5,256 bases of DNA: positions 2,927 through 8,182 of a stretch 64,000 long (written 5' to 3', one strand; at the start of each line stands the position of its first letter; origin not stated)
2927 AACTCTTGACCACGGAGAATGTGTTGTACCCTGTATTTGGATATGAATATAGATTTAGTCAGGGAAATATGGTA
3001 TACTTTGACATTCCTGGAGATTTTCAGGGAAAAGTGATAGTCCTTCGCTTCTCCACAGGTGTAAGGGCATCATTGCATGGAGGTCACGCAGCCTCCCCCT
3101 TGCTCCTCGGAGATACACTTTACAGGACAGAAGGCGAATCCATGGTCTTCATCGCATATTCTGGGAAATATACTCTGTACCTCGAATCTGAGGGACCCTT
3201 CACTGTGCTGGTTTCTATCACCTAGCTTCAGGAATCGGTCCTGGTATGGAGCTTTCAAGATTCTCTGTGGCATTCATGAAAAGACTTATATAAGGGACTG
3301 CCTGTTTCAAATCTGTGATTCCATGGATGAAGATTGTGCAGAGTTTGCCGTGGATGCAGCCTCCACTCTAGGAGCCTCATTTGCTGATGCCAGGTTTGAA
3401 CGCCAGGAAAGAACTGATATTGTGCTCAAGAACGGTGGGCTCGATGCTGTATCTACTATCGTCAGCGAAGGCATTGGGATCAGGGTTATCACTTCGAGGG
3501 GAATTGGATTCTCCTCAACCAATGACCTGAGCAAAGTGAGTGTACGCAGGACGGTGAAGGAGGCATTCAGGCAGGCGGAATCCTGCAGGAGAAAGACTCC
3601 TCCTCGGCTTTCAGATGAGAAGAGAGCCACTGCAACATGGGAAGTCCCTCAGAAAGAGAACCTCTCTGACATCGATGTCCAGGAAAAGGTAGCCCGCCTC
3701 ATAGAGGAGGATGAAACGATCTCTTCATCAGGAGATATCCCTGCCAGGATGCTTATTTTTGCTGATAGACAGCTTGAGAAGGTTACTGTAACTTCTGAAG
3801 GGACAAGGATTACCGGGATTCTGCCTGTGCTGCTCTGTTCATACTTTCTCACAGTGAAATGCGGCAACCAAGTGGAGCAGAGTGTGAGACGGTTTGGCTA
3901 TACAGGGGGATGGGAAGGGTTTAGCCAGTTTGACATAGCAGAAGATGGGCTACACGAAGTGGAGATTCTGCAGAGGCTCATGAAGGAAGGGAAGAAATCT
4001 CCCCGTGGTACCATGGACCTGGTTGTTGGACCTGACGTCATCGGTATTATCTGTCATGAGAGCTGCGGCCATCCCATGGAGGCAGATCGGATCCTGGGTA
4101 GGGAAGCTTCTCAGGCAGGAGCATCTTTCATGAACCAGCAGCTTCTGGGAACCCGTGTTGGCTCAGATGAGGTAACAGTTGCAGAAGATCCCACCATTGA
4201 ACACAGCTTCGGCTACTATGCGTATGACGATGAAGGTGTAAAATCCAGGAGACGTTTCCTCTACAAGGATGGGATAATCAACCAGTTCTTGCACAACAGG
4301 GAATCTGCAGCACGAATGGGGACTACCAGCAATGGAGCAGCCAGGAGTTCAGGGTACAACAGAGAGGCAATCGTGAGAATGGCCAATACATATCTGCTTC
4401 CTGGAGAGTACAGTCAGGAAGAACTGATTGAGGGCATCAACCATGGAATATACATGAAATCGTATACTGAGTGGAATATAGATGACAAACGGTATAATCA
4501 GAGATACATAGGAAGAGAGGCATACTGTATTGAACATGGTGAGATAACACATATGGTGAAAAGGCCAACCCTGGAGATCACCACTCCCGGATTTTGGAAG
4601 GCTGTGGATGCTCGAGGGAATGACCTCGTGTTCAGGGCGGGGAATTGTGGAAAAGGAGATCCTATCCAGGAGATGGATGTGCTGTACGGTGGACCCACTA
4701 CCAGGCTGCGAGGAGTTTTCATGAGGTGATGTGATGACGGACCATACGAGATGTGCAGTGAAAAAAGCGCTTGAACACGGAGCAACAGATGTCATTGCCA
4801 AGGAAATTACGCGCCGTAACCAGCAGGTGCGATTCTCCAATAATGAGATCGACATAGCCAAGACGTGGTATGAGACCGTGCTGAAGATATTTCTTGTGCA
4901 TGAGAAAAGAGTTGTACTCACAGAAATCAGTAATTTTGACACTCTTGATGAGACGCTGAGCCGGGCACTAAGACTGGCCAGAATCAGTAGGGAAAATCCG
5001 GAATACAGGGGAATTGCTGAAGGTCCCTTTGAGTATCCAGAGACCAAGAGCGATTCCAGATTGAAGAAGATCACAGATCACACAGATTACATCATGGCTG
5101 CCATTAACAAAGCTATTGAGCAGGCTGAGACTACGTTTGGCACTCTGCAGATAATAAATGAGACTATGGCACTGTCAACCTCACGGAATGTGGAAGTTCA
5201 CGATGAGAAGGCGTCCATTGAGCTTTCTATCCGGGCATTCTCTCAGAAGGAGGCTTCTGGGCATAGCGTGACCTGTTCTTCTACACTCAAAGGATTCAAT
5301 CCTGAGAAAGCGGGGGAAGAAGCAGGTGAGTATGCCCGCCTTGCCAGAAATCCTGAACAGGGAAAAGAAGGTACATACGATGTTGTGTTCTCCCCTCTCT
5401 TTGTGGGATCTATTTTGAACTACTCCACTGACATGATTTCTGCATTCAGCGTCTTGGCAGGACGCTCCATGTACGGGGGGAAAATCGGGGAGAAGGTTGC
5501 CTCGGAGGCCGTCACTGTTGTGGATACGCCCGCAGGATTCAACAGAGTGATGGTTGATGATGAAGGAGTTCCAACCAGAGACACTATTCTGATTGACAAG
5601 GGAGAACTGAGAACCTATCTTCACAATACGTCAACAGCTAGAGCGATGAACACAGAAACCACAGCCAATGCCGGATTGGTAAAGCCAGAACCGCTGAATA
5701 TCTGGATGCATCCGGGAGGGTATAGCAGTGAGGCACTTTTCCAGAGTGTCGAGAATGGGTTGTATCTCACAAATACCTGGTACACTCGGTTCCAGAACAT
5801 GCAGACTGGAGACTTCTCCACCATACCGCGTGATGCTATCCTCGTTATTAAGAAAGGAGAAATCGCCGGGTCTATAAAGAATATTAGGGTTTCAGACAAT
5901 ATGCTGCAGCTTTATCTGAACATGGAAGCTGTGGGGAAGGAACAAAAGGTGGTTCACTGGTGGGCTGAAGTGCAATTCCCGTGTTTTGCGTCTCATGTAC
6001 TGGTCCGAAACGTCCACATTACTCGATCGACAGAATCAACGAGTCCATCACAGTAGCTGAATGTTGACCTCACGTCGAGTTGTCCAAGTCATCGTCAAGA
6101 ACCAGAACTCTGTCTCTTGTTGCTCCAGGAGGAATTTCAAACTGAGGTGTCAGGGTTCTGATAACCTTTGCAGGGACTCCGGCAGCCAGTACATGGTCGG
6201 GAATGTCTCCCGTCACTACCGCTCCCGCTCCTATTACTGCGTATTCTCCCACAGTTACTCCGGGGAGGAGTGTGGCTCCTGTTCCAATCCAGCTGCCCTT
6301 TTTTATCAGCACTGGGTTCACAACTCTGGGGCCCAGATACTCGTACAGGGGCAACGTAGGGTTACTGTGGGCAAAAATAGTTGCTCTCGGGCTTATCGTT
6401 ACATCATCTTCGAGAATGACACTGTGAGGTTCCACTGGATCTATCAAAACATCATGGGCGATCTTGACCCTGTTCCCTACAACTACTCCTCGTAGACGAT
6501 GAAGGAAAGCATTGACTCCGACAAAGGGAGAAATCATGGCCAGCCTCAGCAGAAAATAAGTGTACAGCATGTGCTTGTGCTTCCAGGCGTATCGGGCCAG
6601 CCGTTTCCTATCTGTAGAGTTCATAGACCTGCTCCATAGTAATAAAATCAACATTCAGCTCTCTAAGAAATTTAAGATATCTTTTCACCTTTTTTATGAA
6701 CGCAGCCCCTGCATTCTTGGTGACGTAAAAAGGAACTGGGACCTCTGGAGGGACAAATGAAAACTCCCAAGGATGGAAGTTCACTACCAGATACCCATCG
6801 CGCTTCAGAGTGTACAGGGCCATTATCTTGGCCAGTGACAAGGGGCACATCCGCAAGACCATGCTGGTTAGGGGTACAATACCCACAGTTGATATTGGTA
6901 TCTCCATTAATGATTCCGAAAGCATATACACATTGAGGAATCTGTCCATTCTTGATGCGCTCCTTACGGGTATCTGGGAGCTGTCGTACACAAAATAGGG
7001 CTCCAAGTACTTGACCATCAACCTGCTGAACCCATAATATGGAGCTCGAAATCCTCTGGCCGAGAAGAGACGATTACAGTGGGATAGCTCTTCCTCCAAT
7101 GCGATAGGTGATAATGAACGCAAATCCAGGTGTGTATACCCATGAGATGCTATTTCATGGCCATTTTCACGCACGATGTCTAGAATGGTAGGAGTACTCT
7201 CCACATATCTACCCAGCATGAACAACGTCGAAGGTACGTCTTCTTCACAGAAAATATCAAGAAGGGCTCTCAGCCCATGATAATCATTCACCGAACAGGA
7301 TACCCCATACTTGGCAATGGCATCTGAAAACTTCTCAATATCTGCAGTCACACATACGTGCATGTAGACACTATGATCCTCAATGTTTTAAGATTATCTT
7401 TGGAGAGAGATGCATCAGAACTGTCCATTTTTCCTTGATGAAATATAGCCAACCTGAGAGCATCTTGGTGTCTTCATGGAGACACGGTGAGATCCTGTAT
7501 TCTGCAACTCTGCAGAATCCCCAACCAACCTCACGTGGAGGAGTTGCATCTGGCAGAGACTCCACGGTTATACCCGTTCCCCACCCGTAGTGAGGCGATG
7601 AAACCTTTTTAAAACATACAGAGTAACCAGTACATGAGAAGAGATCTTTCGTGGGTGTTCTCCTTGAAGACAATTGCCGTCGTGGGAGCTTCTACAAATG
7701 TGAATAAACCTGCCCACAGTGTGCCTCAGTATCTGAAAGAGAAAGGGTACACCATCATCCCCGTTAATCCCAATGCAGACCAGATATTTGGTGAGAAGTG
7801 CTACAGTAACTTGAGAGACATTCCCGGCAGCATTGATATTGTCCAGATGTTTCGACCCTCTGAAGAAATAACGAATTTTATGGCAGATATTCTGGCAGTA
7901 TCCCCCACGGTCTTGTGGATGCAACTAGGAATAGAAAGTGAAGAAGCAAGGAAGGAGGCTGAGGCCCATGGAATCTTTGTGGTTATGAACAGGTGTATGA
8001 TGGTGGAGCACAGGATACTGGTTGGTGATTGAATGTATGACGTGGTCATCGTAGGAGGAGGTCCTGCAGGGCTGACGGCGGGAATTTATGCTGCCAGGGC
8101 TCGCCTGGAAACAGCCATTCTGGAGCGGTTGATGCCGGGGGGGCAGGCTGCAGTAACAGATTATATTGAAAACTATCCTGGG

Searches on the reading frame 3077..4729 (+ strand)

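Call 46: search_protein_families(library=pfam, proteins=[window:3077-4729:+], max_evalue=0.0001)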
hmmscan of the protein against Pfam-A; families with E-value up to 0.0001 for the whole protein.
window:3077-4729:+ (550 aa): 2 families
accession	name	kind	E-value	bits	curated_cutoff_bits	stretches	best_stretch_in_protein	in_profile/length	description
PF19289.4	PmbA_TldD_3rd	-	4.7e-50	170.2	22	1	311-542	2-211/220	PmbA/TldA metallopeptidase C-terminal domain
PF01523.21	PmbA_TldD_1st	-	3e-12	46.9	20.9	1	103-167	1-65/65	PmbA/TldA metallopeptidase domain 1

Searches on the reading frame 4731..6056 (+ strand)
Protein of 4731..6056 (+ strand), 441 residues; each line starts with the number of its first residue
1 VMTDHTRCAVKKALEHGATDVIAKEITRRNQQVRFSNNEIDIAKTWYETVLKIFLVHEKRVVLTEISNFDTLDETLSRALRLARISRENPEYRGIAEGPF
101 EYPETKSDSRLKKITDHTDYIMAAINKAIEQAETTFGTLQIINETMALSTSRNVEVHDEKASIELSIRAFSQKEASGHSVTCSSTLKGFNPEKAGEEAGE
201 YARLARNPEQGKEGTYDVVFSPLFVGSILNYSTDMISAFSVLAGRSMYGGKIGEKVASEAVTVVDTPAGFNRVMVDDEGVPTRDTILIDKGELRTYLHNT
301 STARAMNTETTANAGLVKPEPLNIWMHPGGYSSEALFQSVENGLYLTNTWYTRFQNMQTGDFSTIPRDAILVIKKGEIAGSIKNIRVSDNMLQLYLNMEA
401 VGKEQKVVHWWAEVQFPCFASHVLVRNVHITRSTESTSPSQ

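Call 46: search_protein_families(library=pfam, proteins=[window:4731-6056:+], max_evalue=0.0001)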
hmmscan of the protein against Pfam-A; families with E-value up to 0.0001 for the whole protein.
window:4731-6056:+ (441 aa): 2 families
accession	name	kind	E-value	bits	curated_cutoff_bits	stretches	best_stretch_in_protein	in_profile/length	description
PF19289.4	PmbA_TldD_3rd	-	2.6e-56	190.7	22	1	214-431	2-219/220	PmbA/TldA metallopeptidase C-terminal domain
PF01523.21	PmbA_TldD_1st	-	3.6e-05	24.3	20.9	0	28-83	8-65/65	PmbA/TldA metallopeptidase domain 1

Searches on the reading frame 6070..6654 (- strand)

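Call 46: search_protein_families(library=pfam, proteins=[window:6070-6654:-], max_evalue=0.0001)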
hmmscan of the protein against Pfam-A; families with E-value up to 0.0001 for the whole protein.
window:6070-6654:- (194 aa): 2 families
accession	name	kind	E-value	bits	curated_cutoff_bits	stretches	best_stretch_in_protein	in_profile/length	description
PF00132.30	Hexapep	-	2.9e-14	52.5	27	1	115-149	2-36/36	Bacterial transferase hexapeptide (six repeats)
PF14602.12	Hexapep_2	-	4.8e-05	23.4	27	0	115-148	2-33/34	Hexapeptide repeat of succinyl-transferase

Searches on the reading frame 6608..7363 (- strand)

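Call 46: search_protein_families(library=pfam, proteins=[window:6608-7363:-], max_evalue=0.0001)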
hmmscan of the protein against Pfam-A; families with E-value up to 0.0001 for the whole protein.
window:6608-7363:- (251 aa): 2 families
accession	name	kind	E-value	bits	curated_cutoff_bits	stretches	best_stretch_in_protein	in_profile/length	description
PF01522.26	Polysacc_deac_1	-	1.1e-14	54.9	23.1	1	32-118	22-114/124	Polysaccharide deacetylase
PF11959.13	DUF3473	-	6.1e-07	29.9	29.6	1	147-247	22-129/130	Domain of unknown function (DUF3473)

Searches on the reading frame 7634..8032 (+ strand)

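Call 46: search_protein_families(library=pfam, proteins=[window:7634-8032:+], max_evalue=0.0001)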
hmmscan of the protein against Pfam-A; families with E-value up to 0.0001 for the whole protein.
window:7634-8032:+ (132 aa): 1 family
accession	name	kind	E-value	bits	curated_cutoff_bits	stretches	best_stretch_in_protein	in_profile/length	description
PF13380.12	CoA_binding_2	-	6.5e-41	139.9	22.8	1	12-127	1-116/116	CoA binding domain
